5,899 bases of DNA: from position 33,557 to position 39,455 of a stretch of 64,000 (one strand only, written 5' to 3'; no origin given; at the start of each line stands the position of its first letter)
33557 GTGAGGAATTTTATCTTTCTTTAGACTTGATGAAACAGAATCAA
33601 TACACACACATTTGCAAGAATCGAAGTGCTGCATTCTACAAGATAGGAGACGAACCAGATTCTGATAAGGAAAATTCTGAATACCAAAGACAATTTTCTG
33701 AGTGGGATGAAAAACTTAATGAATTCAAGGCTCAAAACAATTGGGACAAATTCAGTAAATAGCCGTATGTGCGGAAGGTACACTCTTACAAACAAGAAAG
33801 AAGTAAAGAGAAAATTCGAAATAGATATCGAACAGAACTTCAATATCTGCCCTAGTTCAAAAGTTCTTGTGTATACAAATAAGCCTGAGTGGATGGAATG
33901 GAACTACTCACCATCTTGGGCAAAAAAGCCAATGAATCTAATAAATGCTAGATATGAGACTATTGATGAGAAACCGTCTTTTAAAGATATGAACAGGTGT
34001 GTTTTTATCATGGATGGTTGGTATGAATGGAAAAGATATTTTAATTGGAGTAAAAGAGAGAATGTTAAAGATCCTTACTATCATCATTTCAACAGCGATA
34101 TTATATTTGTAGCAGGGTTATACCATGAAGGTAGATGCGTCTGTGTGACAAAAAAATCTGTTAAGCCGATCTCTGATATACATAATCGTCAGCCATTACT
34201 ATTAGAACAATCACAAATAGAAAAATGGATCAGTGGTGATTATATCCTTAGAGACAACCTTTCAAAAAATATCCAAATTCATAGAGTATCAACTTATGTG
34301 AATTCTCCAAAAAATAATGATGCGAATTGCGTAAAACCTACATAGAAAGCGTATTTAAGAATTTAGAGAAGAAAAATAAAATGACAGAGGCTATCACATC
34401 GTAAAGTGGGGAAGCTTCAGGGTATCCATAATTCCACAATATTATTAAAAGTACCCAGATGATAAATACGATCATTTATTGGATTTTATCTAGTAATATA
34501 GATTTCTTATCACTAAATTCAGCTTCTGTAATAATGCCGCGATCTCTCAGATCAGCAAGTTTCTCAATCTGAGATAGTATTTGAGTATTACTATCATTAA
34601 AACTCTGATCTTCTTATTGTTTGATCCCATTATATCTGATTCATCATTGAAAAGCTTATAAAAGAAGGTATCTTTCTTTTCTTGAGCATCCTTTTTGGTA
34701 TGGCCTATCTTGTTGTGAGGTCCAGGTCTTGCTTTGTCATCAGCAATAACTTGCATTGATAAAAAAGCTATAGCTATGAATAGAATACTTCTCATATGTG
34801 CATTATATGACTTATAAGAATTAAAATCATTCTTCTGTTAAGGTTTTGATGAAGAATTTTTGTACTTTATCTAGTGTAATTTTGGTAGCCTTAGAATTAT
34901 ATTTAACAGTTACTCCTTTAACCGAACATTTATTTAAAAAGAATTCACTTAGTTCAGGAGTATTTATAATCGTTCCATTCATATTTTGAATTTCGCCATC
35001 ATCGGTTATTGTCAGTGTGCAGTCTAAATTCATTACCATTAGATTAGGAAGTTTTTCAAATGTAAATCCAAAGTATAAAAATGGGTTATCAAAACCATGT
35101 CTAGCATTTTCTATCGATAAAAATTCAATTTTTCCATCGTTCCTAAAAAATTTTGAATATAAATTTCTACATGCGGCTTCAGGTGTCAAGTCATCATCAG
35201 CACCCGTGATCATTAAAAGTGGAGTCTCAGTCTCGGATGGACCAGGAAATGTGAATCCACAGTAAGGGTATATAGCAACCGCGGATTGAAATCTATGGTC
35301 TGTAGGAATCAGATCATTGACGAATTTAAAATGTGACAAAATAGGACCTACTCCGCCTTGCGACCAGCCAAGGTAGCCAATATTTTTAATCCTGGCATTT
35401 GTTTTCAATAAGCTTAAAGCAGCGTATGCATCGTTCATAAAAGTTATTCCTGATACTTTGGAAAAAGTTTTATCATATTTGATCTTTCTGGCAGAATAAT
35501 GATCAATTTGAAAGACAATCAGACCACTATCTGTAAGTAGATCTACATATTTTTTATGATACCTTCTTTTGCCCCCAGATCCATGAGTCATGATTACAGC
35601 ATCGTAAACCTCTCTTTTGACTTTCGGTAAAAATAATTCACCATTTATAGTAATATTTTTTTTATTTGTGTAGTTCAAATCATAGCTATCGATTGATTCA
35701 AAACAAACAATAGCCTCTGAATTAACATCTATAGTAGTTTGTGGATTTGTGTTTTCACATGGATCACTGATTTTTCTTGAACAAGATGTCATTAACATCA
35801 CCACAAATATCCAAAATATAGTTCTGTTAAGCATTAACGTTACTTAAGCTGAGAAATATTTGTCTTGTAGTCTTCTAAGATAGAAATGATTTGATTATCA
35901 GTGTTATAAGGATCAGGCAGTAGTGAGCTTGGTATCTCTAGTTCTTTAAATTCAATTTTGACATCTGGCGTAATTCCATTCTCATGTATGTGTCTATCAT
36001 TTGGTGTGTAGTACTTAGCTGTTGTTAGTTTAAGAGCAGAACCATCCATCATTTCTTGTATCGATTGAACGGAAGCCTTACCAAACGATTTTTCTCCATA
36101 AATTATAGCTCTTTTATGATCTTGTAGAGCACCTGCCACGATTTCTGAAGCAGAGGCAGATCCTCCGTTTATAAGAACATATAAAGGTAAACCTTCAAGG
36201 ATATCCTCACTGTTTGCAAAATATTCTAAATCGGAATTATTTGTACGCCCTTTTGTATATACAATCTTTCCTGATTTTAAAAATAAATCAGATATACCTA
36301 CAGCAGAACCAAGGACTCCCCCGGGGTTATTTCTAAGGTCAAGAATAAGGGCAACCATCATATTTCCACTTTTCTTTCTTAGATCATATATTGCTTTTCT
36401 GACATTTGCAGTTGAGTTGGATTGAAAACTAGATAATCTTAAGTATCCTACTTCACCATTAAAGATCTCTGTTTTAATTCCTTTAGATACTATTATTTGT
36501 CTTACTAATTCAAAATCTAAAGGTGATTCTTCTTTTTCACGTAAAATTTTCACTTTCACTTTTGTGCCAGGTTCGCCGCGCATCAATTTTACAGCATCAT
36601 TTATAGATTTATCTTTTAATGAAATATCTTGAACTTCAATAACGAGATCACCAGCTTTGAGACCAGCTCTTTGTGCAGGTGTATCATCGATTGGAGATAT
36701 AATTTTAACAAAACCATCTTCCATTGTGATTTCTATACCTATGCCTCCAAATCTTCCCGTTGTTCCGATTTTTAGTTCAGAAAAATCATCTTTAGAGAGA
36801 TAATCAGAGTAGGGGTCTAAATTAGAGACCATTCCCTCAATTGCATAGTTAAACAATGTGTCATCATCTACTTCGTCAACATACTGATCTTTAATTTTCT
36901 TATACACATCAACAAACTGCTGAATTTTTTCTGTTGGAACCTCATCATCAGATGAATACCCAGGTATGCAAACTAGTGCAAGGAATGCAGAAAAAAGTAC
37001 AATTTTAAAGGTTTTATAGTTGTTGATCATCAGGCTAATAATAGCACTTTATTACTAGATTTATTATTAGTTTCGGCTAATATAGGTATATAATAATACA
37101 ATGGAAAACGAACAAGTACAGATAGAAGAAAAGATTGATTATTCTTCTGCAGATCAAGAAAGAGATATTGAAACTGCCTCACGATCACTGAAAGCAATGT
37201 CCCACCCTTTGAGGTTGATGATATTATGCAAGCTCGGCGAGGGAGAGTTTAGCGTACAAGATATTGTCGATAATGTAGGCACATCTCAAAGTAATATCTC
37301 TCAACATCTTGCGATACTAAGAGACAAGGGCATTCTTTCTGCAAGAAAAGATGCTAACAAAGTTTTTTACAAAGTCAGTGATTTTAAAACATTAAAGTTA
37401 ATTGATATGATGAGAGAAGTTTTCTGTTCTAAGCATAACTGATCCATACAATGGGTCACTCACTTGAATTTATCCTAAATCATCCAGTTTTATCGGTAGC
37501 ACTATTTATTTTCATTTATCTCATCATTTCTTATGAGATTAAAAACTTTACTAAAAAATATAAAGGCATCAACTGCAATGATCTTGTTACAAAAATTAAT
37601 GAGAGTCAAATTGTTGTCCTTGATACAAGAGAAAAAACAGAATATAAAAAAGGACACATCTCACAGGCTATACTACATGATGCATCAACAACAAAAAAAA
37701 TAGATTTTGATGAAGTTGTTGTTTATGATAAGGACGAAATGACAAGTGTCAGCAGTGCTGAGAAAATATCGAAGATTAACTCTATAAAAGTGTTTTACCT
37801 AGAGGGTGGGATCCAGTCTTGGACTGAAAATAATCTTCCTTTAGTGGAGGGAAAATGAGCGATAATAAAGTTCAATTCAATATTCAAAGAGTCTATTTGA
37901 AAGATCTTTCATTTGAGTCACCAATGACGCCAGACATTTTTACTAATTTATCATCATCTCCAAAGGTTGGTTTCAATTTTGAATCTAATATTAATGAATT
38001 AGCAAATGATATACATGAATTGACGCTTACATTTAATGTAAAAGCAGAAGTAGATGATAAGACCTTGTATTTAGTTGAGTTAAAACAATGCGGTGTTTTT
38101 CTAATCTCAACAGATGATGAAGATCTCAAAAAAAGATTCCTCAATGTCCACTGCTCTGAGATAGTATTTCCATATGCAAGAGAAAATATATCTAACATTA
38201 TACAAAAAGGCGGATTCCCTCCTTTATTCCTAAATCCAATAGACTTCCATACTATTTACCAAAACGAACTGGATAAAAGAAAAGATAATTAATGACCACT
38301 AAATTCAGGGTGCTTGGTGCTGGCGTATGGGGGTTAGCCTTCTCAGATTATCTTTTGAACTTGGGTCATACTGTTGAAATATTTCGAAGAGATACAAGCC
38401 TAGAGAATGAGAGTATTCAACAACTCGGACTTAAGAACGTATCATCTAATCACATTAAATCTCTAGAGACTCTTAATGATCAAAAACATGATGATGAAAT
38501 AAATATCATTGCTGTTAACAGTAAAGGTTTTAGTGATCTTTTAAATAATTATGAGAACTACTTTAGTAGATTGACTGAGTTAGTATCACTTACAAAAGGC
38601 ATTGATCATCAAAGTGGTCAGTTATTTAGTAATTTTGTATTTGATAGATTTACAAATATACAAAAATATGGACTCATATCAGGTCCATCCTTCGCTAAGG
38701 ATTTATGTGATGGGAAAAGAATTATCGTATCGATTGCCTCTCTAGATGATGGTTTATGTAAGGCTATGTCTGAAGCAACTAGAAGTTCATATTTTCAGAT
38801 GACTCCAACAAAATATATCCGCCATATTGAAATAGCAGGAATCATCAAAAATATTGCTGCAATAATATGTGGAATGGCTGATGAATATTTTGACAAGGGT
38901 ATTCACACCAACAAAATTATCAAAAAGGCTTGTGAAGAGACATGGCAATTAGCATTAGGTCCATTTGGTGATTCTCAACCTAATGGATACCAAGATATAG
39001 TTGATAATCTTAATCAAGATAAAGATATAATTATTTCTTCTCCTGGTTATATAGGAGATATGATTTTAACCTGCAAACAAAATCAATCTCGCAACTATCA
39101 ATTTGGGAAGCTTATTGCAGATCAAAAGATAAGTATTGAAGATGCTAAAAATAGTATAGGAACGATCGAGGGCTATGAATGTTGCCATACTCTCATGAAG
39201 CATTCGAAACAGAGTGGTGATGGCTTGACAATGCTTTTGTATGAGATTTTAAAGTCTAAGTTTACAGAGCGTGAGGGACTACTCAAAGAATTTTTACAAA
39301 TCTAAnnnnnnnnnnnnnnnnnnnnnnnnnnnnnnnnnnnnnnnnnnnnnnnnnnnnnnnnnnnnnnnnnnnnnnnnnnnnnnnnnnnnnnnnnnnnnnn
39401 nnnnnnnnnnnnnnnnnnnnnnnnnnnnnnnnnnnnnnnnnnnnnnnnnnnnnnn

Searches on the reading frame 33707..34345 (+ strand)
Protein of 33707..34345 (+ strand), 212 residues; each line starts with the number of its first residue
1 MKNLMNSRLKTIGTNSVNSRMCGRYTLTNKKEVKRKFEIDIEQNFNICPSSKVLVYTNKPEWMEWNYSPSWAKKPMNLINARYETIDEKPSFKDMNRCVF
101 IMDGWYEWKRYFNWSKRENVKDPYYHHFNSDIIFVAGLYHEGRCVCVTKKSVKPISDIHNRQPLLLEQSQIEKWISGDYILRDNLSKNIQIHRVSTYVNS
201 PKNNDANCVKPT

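Call 23: search_protein_families(library=ncbifam, proteins=[window:33707-34345:+], max_evalue=0.00001)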
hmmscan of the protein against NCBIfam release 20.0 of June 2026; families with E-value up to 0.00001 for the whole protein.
window:33707-34345:+ (212 aa): 1 family
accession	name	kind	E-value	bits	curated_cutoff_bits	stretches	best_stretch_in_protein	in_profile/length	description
NF007413.0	PRK09951.1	subfamily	6.3e-16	58.4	349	1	30-210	19-220/222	hypothetical protein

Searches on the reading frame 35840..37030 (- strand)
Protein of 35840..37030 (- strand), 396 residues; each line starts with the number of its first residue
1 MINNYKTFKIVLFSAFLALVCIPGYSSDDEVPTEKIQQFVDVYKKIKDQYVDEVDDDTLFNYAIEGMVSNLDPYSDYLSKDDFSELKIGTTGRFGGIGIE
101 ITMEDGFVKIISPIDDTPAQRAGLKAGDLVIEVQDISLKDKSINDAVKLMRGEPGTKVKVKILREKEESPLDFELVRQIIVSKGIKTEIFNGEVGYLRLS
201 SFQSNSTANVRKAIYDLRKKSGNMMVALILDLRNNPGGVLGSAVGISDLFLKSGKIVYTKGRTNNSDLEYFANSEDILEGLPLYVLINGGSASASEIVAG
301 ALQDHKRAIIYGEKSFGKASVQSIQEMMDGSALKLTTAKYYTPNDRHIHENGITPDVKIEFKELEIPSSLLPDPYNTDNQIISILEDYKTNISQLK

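Call 64: search_protein_families(library=pfam, proteins=[window:35840-37030:-], max_evalue=0.00001)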
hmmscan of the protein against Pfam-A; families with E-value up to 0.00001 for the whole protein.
window:35840-37030:- (396 aa): 5 families
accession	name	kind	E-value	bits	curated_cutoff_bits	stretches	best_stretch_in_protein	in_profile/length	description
PF03572.23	Peptidase_S41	-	5.1e-55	186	24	1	194-359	2-165/165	Peptidase family S41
PF13180.12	PDZ_2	-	7.9e-13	48.9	27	1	95-172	1-77/80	PDZ domain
PF22694.1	CtpB_N-like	-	5.9e-11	43.1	27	1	33-81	35-84/85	Activating protease CtpB N-terminal domain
PF17820.7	PDZ_6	-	3.1e-10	40.1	27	1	112-164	4-54/54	PDZ domain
PF00595.29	PDZ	-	2.1e-06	28.4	23.2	1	95-163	10-81/81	PDZ domain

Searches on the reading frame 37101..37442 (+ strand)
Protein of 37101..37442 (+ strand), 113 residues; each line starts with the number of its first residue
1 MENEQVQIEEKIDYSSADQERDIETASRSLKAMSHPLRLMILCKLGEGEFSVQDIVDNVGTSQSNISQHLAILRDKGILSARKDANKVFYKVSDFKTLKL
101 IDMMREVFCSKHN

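Call 64: search_protein_families(library=pfam, proteins=[window:37101-37442:+], max_evalue=0.00001)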
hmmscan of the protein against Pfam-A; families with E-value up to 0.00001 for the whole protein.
window:37101-37442:+ (113 aa): 2 families
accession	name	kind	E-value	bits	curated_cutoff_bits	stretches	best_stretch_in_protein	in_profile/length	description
PF01022.26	HTH_5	-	3.6e-13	49.6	22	1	36-80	2-46/47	Bacterial regulatory protein, arsR family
PF12840.13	HTH_20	-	1.7e-07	31.6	27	1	33-79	1-48/51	Helix-turn-helix domain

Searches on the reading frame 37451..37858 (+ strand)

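Call 64: search_protein_families(library=pfam, proteins=[window:37451-37858:+], max_evalue=0.00001)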
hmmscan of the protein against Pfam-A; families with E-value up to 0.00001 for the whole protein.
window:37451-37858:+ (135 aa): 1 family
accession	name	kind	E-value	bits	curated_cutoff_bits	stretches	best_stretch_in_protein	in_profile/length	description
PF00581.25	Rhodanese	-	6.8e-12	46.2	22.2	1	44-126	4-101/102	Rhodanese-like domain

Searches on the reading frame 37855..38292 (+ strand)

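Call 64: search_protein_families(library=pfam, proteins=[window:37855-38292:+], max_evalue=0.00001)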
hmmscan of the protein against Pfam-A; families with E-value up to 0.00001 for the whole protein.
window:37855-38292:+ (145 aa): 1 family
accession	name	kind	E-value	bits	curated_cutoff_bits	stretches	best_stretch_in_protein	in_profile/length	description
PF02556.19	SecB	-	2.7e-46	157.4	26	1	3-141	3-140/141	Preprotein translocase subunit SecB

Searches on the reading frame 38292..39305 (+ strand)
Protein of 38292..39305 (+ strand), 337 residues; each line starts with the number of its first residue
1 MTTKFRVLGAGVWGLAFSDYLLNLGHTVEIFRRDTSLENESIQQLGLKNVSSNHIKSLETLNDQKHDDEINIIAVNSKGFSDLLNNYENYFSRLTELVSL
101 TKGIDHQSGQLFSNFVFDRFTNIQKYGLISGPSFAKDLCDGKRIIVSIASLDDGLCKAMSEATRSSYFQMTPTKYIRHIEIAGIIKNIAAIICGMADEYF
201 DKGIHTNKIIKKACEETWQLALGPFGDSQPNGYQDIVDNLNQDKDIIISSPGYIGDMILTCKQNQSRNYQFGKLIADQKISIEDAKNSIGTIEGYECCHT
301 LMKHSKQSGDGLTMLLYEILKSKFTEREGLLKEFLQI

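Call 64: search_protein_families(library=pfam, proteins=[window:38292-39305:+], max_evalue=0.00001)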
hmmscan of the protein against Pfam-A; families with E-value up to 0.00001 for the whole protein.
window:38292-39305:+ (337 aa): 3 families
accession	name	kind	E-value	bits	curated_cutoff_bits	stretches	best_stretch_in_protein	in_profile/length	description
PF01210.29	NAD_Gly3P_dh_N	-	4.9e-17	62.8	23.1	1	7-152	4-154/158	NAD-dependent glycerol-3-phosphate dehydrogenase N-terminus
PF07479.19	NAD_Gly3P_dh_C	-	2.3e-16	60.7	25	1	179-321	5-132/142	NAD-dependent glycerol-3-phosphate dehydrogenase C-terminus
PF20618.3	GPD_NAD_C_bact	-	9.9e-12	45.7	27.6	1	253-307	2-54/66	Bacterial GPD, NAD-dependent C-terminal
